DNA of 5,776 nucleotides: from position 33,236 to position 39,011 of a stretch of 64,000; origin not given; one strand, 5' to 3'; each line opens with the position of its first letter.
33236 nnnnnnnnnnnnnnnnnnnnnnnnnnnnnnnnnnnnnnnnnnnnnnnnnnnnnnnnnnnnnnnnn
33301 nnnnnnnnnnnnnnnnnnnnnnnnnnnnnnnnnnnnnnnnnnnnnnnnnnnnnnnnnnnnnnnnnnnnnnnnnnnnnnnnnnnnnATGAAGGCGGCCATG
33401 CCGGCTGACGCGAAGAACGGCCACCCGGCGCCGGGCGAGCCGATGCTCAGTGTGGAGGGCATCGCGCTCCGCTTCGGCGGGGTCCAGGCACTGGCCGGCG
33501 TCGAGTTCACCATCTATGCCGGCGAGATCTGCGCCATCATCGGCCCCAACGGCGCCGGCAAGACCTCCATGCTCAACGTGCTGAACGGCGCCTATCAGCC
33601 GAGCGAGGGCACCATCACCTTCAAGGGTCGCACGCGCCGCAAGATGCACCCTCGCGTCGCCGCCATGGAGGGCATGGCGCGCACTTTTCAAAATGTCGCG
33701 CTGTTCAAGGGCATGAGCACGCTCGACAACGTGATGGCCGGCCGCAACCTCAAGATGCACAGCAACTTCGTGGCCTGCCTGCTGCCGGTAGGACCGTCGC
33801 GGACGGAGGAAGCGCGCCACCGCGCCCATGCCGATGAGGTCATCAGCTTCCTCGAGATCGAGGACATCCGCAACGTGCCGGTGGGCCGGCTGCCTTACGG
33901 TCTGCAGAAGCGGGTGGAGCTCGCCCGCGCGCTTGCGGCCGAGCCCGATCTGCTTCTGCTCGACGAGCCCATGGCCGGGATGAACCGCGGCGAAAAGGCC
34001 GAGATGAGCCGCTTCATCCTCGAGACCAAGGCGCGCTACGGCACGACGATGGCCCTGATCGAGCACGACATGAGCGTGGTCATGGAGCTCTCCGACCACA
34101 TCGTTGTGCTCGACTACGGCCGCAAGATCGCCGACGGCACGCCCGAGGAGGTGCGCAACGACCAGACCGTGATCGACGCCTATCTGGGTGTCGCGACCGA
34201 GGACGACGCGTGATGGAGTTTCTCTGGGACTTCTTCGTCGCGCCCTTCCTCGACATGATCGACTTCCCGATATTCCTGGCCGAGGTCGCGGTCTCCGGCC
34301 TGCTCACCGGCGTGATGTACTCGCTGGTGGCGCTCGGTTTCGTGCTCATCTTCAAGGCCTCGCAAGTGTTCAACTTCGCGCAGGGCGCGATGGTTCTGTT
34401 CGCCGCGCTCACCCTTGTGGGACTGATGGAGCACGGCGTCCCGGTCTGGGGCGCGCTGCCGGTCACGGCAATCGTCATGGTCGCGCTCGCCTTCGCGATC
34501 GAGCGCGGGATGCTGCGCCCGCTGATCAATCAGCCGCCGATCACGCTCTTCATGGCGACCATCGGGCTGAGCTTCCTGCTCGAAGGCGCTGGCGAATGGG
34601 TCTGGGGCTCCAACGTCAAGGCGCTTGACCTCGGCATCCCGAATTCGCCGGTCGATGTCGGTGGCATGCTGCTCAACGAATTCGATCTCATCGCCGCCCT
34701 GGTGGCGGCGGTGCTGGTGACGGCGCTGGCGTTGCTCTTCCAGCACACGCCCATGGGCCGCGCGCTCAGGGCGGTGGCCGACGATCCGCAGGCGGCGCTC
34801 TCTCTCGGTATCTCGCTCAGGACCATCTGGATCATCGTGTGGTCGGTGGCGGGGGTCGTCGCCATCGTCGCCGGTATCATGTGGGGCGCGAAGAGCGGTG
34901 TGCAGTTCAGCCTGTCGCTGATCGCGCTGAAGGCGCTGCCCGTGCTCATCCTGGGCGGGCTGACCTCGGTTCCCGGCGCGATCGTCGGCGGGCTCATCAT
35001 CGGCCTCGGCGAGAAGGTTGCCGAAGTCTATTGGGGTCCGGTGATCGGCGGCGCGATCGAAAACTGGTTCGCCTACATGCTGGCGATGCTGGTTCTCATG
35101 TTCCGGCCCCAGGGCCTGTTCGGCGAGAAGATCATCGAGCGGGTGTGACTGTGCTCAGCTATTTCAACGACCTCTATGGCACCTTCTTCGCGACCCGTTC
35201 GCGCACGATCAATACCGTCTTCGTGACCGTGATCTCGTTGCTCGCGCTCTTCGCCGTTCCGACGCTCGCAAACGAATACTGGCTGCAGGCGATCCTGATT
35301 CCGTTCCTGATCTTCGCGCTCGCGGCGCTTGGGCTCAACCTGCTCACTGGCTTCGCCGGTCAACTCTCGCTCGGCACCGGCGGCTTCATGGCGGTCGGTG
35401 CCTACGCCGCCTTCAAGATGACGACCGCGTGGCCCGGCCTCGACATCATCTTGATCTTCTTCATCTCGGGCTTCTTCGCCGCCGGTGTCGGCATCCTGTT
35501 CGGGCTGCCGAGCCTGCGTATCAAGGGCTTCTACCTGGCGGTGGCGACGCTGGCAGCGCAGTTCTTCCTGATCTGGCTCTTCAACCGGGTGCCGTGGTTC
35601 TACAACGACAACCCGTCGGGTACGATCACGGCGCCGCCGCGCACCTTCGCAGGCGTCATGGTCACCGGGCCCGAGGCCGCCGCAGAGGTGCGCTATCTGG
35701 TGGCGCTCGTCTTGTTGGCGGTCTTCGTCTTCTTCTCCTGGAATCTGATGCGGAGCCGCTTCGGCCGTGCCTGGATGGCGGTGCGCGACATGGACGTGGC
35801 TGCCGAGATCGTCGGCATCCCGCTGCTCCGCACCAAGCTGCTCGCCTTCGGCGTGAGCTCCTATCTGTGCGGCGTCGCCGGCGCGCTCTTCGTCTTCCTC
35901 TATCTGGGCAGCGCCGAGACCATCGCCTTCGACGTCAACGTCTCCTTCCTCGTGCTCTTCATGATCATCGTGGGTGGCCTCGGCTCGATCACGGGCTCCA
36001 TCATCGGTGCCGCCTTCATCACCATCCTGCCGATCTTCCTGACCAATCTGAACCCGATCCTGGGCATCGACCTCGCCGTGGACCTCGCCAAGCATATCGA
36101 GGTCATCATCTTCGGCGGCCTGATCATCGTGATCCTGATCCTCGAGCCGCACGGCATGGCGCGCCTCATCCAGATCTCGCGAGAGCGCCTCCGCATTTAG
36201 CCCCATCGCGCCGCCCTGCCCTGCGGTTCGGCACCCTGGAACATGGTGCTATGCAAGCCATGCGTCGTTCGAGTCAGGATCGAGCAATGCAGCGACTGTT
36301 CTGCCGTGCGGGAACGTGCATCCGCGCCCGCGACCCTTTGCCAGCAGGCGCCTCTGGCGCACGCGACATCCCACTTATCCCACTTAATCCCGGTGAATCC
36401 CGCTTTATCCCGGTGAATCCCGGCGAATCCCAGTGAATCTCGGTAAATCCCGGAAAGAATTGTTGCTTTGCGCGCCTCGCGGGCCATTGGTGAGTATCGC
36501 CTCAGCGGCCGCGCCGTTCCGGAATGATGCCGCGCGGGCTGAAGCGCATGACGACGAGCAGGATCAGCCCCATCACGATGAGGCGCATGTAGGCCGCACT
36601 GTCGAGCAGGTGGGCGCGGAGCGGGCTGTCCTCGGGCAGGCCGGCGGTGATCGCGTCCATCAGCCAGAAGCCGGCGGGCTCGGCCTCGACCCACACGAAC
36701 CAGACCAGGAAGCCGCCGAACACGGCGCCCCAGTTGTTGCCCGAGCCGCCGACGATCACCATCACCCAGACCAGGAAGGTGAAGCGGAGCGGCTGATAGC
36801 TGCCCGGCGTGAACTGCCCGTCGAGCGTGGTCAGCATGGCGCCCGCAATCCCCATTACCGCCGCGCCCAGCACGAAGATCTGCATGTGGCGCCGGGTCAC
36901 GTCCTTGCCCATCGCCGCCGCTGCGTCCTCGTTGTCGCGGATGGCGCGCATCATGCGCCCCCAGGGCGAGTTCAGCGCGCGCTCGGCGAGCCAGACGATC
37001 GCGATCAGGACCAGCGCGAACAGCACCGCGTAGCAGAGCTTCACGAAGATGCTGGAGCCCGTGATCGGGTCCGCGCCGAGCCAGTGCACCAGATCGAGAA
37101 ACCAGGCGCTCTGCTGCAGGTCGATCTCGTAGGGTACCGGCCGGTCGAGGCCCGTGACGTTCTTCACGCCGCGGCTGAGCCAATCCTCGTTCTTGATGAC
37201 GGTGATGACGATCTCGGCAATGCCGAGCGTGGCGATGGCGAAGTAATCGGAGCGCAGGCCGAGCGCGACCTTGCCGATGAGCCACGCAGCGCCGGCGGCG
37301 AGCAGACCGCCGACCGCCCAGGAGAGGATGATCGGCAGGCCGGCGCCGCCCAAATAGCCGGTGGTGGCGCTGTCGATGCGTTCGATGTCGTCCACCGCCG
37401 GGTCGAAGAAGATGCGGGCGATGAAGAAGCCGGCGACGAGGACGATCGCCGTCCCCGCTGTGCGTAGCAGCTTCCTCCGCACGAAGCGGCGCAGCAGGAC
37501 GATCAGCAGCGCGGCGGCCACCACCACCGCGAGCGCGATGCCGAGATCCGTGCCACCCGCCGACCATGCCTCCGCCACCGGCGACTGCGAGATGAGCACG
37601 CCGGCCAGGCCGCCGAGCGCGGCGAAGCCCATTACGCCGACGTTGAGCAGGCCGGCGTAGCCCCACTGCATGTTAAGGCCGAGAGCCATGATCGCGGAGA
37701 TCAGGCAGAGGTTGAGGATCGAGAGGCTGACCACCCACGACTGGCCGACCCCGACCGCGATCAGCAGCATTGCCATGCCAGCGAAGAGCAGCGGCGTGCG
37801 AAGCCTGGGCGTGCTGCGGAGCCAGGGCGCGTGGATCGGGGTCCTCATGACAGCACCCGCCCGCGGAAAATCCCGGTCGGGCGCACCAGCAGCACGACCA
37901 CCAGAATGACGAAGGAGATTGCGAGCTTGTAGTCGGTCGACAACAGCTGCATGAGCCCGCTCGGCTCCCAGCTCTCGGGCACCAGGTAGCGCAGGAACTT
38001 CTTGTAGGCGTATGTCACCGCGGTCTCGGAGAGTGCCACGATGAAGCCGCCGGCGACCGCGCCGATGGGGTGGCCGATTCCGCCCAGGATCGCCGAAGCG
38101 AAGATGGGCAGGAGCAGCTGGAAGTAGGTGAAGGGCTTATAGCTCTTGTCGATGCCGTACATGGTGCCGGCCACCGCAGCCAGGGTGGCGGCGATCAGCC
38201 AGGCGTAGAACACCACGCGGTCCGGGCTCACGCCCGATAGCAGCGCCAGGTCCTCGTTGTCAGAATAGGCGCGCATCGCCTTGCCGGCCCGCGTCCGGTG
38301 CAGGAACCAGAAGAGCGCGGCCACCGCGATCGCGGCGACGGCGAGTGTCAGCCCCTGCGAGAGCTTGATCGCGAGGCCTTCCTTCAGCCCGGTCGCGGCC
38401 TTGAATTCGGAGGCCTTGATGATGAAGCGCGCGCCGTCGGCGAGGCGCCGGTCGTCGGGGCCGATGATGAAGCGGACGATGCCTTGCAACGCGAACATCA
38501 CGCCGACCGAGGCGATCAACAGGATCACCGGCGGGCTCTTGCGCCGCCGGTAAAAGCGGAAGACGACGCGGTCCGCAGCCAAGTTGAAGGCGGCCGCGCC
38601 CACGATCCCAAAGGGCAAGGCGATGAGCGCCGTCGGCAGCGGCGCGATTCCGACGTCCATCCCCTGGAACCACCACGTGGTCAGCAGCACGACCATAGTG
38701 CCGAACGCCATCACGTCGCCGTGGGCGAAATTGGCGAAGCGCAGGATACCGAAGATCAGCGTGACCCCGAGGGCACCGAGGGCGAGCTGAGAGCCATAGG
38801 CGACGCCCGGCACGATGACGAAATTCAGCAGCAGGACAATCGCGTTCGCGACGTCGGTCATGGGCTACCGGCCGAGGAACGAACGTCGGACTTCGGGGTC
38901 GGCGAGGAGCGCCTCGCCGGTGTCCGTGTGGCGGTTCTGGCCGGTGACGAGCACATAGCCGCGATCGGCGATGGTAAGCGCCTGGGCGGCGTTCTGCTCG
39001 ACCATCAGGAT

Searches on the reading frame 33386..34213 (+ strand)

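Call 18: search_protein_families(library=pfam, proteins=[window:33386-34213:+], max_evalue=0.001)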
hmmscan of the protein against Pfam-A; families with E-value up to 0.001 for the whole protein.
window:33386-34213:+ (275 aa): 4 families
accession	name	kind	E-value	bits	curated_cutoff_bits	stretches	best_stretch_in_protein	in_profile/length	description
PF00005.33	ABC_tran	-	8.1e-30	104.6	25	1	37-197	2-137/137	ABC transporter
PF12399.14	BCA_ABC_TP_C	-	2.9e-12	46.3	25.5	1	246-270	1-25/27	Branched-chain amino acid ATP-binding cassette transporter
PF13304.12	AAA_21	-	3.7e-05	24.4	27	0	50-69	3-22/304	AAA domain, putative AbiEii toxin, Type IV TA system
PF06414.18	Zeta_toxin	-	0.00061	19.7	22.3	1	53-107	23-76/199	Zeta toxin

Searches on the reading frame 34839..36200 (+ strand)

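Call 18: search_protein_families(library=pfam, proteins=[window:34839-36200:+], max_evalue=0.001)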
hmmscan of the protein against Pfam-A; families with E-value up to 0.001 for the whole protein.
window:34839-36200:+ (453 aa): 1 family
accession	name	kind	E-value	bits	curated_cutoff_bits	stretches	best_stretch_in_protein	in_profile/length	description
PF02653.21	BPD_transp_2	-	5.2e-34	118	26.8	1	151-433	4-269/269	Branched-chain amino acid transport system / permease component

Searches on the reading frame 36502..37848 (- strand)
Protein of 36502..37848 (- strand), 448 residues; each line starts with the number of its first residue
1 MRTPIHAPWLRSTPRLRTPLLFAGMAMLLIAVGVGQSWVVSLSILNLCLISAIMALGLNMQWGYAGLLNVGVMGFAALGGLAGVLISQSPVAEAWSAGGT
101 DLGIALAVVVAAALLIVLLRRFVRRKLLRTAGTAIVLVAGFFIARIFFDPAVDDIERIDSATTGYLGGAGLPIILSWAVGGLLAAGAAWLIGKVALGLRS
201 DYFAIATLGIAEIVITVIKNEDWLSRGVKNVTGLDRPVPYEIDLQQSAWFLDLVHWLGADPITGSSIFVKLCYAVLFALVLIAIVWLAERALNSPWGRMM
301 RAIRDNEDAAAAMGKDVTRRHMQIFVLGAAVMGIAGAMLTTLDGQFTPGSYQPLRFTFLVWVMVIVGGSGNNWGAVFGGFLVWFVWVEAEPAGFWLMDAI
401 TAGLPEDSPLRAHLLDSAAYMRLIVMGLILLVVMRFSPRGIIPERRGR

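Call 50: search_protein_families(library=pfam, proteins=[window:36502-37848:-], max_evalue=0.0001)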
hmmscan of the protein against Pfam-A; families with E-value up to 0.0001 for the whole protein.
window:36502-37848:- (448 aa): 1 family
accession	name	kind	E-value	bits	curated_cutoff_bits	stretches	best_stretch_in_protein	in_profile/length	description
PF02653.21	BPD_transp_2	-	4.8e-34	118.1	26.8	2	96-434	25-269/269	Branched-chain amino acid transport system / permease component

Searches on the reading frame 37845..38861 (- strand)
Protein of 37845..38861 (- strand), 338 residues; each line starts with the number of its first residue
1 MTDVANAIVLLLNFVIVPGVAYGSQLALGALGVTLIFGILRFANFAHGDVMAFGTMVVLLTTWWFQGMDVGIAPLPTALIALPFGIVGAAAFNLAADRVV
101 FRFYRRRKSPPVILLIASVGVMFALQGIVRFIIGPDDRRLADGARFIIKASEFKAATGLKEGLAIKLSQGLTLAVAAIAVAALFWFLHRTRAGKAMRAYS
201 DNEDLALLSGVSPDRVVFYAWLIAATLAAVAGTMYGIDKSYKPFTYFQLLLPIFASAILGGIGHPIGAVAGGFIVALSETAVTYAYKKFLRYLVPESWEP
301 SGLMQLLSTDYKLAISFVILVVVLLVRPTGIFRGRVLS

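Call 50: search_protein_families(library=pfam, proteins=[window:37845-38861:-], max_evalue=0.0001)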
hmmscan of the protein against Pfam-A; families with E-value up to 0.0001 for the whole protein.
window:37845-38861:- (338 aa): 1 family
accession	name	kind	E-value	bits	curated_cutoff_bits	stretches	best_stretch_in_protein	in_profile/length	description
PF02653.21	BPD_transp_2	-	1.3e-38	133.1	26.8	1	19-324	5-269/269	Branched-chain amino acid transport system / permease component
